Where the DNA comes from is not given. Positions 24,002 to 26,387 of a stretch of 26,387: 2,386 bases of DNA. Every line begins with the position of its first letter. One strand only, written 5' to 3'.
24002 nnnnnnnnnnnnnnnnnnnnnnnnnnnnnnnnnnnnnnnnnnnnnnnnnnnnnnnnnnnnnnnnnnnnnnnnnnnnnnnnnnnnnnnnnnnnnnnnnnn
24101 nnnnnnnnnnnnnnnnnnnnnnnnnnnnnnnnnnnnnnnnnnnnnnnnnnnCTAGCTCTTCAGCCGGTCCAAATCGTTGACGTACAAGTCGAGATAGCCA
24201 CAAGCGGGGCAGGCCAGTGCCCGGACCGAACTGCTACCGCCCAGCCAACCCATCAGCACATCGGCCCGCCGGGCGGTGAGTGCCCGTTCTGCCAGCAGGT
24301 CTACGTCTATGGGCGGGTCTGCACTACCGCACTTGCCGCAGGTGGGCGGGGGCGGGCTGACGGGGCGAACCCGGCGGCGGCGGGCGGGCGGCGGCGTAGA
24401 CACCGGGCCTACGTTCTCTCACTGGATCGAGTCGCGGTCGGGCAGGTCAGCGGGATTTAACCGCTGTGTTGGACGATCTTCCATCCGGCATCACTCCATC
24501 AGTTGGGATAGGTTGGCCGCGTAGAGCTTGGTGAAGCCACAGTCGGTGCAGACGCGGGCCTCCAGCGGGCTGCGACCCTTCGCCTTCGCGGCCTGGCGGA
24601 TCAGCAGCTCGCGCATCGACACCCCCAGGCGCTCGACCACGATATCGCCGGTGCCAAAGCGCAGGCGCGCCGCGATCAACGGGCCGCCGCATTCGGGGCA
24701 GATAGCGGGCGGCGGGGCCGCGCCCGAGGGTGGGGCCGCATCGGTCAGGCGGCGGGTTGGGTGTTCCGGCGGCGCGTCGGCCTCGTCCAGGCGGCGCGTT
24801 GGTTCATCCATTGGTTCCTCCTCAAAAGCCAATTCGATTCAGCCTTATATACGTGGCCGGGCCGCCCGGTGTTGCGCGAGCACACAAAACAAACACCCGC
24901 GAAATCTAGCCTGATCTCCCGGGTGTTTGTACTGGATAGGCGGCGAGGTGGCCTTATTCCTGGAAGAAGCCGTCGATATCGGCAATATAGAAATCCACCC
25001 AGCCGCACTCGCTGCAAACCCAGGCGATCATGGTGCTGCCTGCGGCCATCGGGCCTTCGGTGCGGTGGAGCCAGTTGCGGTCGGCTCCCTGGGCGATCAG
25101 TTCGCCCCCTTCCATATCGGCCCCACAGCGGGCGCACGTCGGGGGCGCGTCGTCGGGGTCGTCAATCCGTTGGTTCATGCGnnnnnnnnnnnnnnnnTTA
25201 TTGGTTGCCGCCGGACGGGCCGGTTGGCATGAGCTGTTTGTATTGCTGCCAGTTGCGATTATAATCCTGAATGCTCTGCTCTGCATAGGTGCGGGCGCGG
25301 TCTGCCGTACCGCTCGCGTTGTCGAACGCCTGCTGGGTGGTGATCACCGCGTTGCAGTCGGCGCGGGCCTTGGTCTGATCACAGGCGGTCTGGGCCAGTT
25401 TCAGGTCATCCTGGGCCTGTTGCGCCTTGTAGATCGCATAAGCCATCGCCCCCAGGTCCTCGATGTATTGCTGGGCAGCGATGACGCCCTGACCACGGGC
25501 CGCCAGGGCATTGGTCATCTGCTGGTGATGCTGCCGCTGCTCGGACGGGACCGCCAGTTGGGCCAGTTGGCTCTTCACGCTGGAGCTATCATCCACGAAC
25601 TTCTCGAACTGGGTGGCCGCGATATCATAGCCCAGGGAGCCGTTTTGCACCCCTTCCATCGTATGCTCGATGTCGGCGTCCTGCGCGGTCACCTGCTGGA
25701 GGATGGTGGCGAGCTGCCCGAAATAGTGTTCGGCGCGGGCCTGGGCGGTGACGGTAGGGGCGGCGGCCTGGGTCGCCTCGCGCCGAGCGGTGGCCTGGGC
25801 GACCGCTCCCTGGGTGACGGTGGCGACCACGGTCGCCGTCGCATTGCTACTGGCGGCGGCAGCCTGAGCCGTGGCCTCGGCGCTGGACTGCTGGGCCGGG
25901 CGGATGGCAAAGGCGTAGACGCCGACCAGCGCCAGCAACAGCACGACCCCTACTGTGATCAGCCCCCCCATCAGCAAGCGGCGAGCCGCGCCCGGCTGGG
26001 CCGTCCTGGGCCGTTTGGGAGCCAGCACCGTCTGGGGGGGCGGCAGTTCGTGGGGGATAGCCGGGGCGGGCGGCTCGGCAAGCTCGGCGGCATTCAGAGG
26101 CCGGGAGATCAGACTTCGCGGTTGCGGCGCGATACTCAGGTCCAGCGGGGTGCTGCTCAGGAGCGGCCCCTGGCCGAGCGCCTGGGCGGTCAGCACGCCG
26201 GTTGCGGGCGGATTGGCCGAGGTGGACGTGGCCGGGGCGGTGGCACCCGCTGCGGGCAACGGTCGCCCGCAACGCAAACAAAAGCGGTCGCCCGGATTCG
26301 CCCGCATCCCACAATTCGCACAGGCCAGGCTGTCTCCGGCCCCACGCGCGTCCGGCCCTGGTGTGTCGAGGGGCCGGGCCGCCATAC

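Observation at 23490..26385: tRNA-Gln-proximal tandem array of five paralogous small zinc-ribbon proteins sharing an N-terminal [DE]xPTRRL[DN] motif, plus a zinc-ribbon membrane protein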

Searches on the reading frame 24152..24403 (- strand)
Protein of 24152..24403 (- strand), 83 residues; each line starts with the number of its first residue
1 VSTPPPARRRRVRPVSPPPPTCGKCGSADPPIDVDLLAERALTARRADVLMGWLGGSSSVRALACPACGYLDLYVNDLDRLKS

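Call 4: search_protein_families(library=pfam, proteins=[window:24152-24403:-], max_evalue=1)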
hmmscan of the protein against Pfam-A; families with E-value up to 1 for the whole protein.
window:24152-24403:- (83 aa): 4 families
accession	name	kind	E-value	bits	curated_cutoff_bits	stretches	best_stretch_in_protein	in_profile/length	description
PF24292.1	DUF7479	-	0.01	16.3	27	1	46-70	14-38/60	Domain of unknown function (DUF7479)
PF13248.11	Zn_ribbon_3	-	0.015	15.2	27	1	59-70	13-24/26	zinc-ribbon domain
PF09723.15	Zn_ribbon_8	-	0.08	13.4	34.4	0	16-28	23-35/41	Zinc ribbon domain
PF09855.14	Zn_ribbon_13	-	0.11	13.1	23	0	63-79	36-52/63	Nucleic-acid-binding protein containing Zn-ribbon domain (DUF2082)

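Call 48: search_protein_families(library=ncbifam, proteins=[window:24152-24403:-], max_evalue=1)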
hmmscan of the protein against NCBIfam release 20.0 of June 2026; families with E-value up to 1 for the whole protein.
window:24152-24403:- (83 aa): 3 families
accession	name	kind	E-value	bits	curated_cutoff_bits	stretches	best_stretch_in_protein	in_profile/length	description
TIGR04165.1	methano_modCys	hypoth_equivalog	0.0054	17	60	1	21-71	9-45/50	TIGR04165 family Cys-rich peptide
NF045645.1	DVU_1557_fam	equivalog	0.054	13.7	60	1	47-70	15-38/60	DVU_1557 family redox protein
NF041911.1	HVO_0649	equivalog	0.1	12.5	70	0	63-72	23-32/65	HVO_0649 family zinc finger protein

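Call 49: search_protein_families(library=padloc, proteins=[window:24152-24403:-], max_evalue=1)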
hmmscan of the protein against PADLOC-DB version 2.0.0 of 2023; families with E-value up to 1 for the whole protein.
window:24152-24403:- (83 aa): 0 families

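Call 50: search_protein_families(library=phrogs, proteins=[window:24152-24403:-], max_evalue=1)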
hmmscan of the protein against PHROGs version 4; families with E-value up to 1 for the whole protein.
window:24152-24403:- (83 aa): 3 families
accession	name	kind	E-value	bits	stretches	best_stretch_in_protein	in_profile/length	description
phrog_34445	-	unknown function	0.032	15.4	1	48-77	32-61/117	-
phrog_34968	-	unknown function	0.1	13.8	1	2-79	13-81/138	-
phrog_22207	-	unknown function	0.65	11.5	1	56-72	24-40/42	-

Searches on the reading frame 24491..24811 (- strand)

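Call 4: search_protein_families(library=pfam, proteins=[window:24491-24811:-], max_evalue=1)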
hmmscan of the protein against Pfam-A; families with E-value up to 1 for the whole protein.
window:24491-24811:- (106 aa): 20 families
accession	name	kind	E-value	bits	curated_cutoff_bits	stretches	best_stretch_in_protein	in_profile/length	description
PF09723.15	Zn_ribbon_8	-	0.0041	17.5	34.4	1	31-43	23-34/41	Zinc ribbon domain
PF08271.17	Zn_Ribbon_TF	-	0.013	15.5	29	0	37-46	2-11/43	TFIIB zinc-binding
PF05191.20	ADK_lid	-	0.016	15.5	26.6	0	35-46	21-32/36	Adenylate kinase, active site lid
PF01396.24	Zn_ribbon_Top1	-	0.019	15.2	32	1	37-53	3-19/39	Topoisomerase DNA binding C4 zinc finger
PF14803.11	Zn_ribbon_Nudix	-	0.035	14.5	25.6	0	38-46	3-11/34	Nudix N-terminal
PF13248.11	Zn_ribbon_3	-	0.035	14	27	0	38-44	19-25/26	zinc-ribbon domain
PF08421.16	Methyltransf_13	-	0.037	14.6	31.3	1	74-95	30-51/62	Putative zinc binding domain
PF12773.13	DZR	-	0.041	14.5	27.3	0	36-45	13-22/45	Double zinc ribbon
PF05810.19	NinF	-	0.045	14.1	27.5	0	81-91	10-20/25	NinF protein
PF13453.11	Zn_ribbon_TFIIB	-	0.054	13.3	22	0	38-49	2-13/41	Transcription factor zinc-finger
PF17915.7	zf_Rg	-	0.066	13.1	25.5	1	37-53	9-25/49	Reverse gyrase zinc finger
PF09855.14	Zn_ribbon_13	-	0.077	13.6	23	1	87-105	37-55/63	Nucleic-acid-binding protein containing Zn-ribbon domain (DUF2082)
PF12172.15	zf-ChsH2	-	0.084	13.1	23.2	0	33-43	23-33/37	ChsH2, rubredoxin-like zinc ribbon domain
PF10571.15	UPF0547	-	0.086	13.4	29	0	82-93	11-22/26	Uncharacterised protein family UPF0547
PF06677.18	Auto_anti-p27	-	0.091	13.3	24.1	1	37-53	17-30/40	Sjogren's syndrome/scleroderma autoantigen 1 (Autoantigen p27)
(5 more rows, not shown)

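Call 48: search_protein_families(library=ncbifam, proteins=[window:24491-24811:-], max_evalue=1)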
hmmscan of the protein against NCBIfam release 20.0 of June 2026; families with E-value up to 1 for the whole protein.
window:24491-24811:- (106 aa): 3 families
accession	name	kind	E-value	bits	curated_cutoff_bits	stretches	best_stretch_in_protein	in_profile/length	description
NF033497.1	rubre_like_arch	subfamily_domain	0.0029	17.3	32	1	32-45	13-26/34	rubrerythrin-like domain-containing protein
TIGR02419.1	C4_traR_proteo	subfamily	0.0081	16.7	59.7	0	35-52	32-49/64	phage/conjugal plasmid C-4 type zinc finger protein, TraR family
TIGR02605.1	CxxC_CxxC_SSSS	subfamily_domain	0.24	11.5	31.3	1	32-44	23-35/52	FmdB family zinc ribbon protein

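Call 49: search_protein_families(library=padloc, proteins=[window:24491-24811:-], max_evalue=1)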
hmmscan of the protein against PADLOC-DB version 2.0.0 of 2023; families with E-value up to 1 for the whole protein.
window:24491-24811:- (106 aa): 0 families

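Call 50: search_protein_families(library=phrogs, proteins=[window:24491-24811:-], max_evalue=1)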
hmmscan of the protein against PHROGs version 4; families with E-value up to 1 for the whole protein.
window:24491-24811:- (106 aa): 4 families
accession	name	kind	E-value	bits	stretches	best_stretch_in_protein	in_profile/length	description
phrog_54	-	other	0.032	15.5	0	67-92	16-40/75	DksA-like zinc-finger protein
phrog_5259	-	unknown function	0.089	13.6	1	30-46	30-46/70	-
phrog_2945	-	unknown function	0.33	11.8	0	79-95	26-42/68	-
phrog_7051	-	unknown function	0.39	11.3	0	37-44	13-20/37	-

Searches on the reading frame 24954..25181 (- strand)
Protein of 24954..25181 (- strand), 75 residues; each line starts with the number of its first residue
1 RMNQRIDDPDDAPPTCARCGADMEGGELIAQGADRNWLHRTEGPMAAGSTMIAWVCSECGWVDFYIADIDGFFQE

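Call 4: search_protein_families(library=pfam, proteins=[window:24954-25181:-], max_evalue=1)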
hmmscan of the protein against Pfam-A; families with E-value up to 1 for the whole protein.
window:24954-25181:- (75 aa): 11 families
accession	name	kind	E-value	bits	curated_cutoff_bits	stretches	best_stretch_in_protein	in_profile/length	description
PF20097.4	DUF6487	-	0.0015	19.4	24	1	16-69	1-65/67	Domain of unknown function (DUF6487)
PF13248.11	Zn_ribbon_3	-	0.019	14.9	27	0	56-62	5-11/26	zinc-ribbon domain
PF23477.1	zf_Tbcl_2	-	0.036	14.2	27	0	50-60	2-12/37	Probable treble clef zinc finger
PF11781.13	Zn_ribbon_RRN7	-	0.068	13.3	27.1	1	54-73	5-22/32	Zinc-finger of RNA-polymerase I-specific TFIIB, Rrn7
PF18439.7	zf_UBZ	-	0.097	12.8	25.6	0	15-24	4-13/32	Ubiquitin-Binding Zinc Finger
PF23458.2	DUF7130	-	0.12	12.8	35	1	42-61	42-61/89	Domain of unknown function (DUF7130)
PF18073.7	Zn_ribbon_LapB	-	0.13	12.4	25.7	1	54-62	1-9/28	Rubredoxin metal binding domain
PF09855.14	Zn_ribbon_13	-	0.2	12.3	23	0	53-69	35-51/63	Nucleic-acid-binding protein containing Zn-ribbon domain (DUF2082)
PF14803.11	Zn_ribbon_Nudix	-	0.33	11.4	25.6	0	55-63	24-32/34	Nudix N-terminal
PF06677.18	Auto_anti-p27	-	0.64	10.6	24.1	1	45-61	7-23/40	Sjogren's syndrome/scleroderma autoantigen 1 (Autoantigen p27)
PF14149.11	YhfH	-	0.69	10.2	27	0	15-24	15-24/37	YhfH-like protein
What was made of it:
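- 24954..25178 (-): P5, 74 aa. It is an acidic ribbon paralogue without the motif. It starts 19 nt after the membrane-protein gene and lies upstream of the terminator, so the two are probably co-transcribed. Weak Pfam DUF6487 hit of 19.4 bits, below the cut-off (call 4).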

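Call 48: search_protein_families(library=ncbifam, proteins=[window:24954-25178:-], max_evalue=1)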
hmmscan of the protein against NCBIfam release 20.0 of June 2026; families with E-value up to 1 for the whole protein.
window:24954-25178:- (74 aa): 7 families
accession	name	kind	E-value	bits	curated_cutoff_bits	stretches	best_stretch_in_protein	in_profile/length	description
NF047912.1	ECs_2282_CxxC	subfamily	5.1e-05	23.1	37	1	5-33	19-48/60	ECs_2282 family putative zinc-binding protein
NF033497.1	rubre_like_arch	subfamily_domain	0.0012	18.5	32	1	7-22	11-26/34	rubrerythrin-like domain-containing protein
TIGR04272.1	cxxc_cxxc_Mbark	domain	0.053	13.3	36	0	49-59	2-12/37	CxxC-x17-CxxC domain-containing protein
NF045720.1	rubredox_RCKP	subfamily_domain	0.073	12.7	45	1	50-59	1-10/34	RCKP-type rubredoxin-like domain-containing protein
NF041603.1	Cys_rich_47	subfamily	0.11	12.6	35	0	14-20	29-35/39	PSPA7_2676 family Cys-rich small protein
NF005334.0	PRK06855.1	equivalog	0.12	11.2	443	1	48-73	242-267/434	pyridoxal phosphate-dependent aminotransferase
NF041911.1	HVO_0649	equivalog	0.72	9.8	70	0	10-27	20-37/65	HVO_0649 family zinc finger protein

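Call 49: search_protein_families(library=padloc, proteins=[window:24954-25178:-], max_evalue=1)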
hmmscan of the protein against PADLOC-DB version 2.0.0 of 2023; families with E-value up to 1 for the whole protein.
window:24954-25178:- (74 aa): 0 families

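Call 50: search_protein_families(library=phrogs, proteins=[window:24954-25178:-], max_evalue=1)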
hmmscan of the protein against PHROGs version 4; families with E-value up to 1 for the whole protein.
window:24954-25178:- (74 aa): 2 families
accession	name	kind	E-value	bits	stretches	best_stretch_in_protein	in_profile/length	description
phrog_1581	-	unknown function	0.061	14.1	1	14-39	106-131/176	-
phrog_35546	-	unknown function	0.28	12.2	0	6-31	30-55/118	-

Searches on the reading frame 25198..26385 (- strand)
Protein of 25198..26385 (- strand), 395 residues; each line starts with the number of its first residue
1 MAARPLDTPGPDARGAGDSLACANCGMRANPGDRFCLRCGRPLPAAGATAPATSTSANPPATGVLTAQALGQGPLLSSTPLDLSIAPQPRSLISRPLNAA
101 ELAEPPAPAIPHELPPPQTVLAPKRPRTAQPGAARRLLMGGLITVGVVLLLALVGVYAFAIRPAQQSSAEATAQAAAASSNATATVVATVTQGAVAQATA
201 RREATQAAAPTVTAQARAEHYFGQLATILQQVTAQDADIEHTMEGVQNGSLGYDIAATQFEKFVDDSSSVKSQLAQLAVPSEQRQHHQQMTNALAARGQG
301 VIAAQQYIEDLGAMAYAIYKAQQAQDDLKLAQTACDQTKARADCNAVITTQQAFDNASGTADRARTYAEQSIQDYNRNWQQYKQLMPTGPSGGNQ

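Call 4: search_protein_families(library=pfam, proteins=[window:25198-26385:-], max_evalue=1)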
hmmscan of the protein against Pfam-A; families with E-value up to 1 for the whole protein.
window:25198-26385:- (395 aa): 9 families
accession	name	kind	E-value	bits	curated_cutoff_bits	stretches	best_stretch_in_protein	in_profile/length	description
PF13240.11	Zn_Ribbon_1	-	0.00012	22.2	25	1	22-43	2-23/23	zinc-ribbon domain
PF12773.13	DZR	-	0.0014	19.1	27.3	1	22-44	1-23/45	Double zinc ribbon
PF18912.6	DZR_2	-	0.0071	16.6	27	1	15-46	17-49/56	Double zinc ribbon domain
PF17032.10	Zn_ribbon_15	-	0.14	13.4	28.9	1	19-40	52-73/73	zinc-ribbon family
PF24460.1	DUF7575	-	0.14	12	28.5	1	18-44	2-28/28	Domain of unknown function (DUF7575)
PF02699.20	YajC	-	0.16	12.3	28.2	0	148-174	5-31/78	Preprotein translocase subunit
PF13248.11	Zn_ribbon_3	-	0.22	11.5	27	1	21-43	4-26/26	zinc-ribbon domain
PF02788.21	RuBisCO_large_N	-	0.49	11.1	20.7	1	157-200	16-60/120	Ribulose bisphosphate carboxylase large chain, N-terminal domain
PF07790.16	Pilin_N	-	0.51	11.7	25.2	0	142-187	11-55/78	Archaeal Type IV pilin, N-terminal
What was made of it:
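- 25198..26385 (-): Membrane protein, 5'-truncated by the contig end. The visible part has a zinc ribbon (CxxC...CxxC, aa 22-43), a Pro-rich linker, a TM helix (about aa 147-171) and a helical outside domain with two Cys. PF13240 22.2 bits, below the cut-off of 25 (call 4).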

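Call 48: search_protein_families(library=ncbifam, proteins=[window:25198-26385:-], max_evalue=1)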
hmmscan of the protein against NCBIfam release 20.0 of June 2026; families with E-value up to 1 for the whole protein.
window:25198-26385:- (395 aa): 3 families
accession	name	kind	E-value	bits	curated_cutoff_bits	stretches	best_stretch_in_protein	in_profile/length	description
NF010065.0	PRK13545.1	equivalog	0.0099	14.6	538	1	143-294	294-445/549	teichoic acids export protein ATP-binding subunit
NF045510.1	4Cys_prefix_kin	domain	0.041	14.1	24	1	31-43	14-26/26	4-Cys prefix domain-containing protein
TIGR02168.1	SMC_prok_B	equivalog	0.064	10.9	567.35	1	168-384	722-938/1181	chromosome segregation protein SMC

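Call 49: search_protein_families(library=padloc, proteins=[window:25198-26385:-], max_evalue=1)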
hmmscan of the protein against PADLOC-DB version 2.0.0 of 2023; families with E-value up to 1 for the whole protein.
window:25198-26385:- (395 aa): 2 families
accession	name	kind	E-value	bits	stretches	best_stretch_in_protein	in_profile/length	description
PDLC03752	Drt4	-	0.013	12.7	1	289-385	352-442/467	DRT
PDLC00583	JetC3|JetC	-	0.76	5.4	1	172-384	287-493/1471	DUF3584 domain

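Call 50: search_protein_families(library=phrogs, proteins=[window:25198-26385:-], max_evalue=1)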
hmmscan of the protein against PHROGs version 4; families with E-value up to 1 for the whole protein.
window:25198-26385:- (395 aa): 4 families
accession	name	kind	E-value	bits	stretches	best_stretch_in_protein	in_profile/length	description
phrog_24418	-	other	0.077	12.2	1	312-384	353-421/717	glycerophosphoryl diester phosphodiesterase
phrog_1039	-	moron, auxiliary metabolic gene and host takeover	0.12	13.1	1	141-205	43-108/199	immunity to superinfection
phrog_2546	-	unknown function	0.14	13.4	1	21-46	2-27/180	-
phrog_10714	-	unknown function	0.44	11.8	0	15-43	69-99/109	-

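Call 85: find_homologous_proteins(query=window:25198-26385:-, max_evalue=0.001)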
Query window:25198-26385:- (395 aa): 12 proteins with E <= 0.001 among 8000 candidates.
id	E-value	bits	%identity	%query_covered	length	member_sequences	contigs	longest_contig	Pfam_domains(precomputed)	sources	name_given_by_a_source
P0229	1.0e-179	615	74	100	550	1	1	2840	-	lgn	-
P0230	1.4e-179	615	74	99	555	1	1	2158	-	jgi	jgi:hypothetical protein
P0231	1.0e-157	543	69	100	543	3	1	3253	PF13428.13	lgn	-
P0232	1.3e-149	516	67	100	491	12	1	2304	PF13240.12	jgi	jgi:tetratricopeptide (TPR) repeat protein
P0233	4.0e-148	511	66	100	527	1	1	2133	PF13414.13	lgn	-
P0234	1.2e-142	494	67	100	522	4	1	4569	PF13240.12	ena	-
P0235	8.1e-135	468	72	80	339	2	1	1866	-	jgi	jgi:hypothetical protein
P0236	5.2e-125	435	75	71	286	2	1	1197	-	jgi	jgi:hypothetical protein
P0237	1.6e-81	292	42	100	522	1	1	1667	PF13240.12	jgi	jgi:tetratricopeptide (TPR) repeat protein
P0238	1.7e-78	283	42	100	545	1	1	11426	-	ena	-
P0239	3.6e-19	87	68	20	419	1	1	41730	-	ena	-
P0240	1.4e-4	39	41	6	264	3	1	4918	-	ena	-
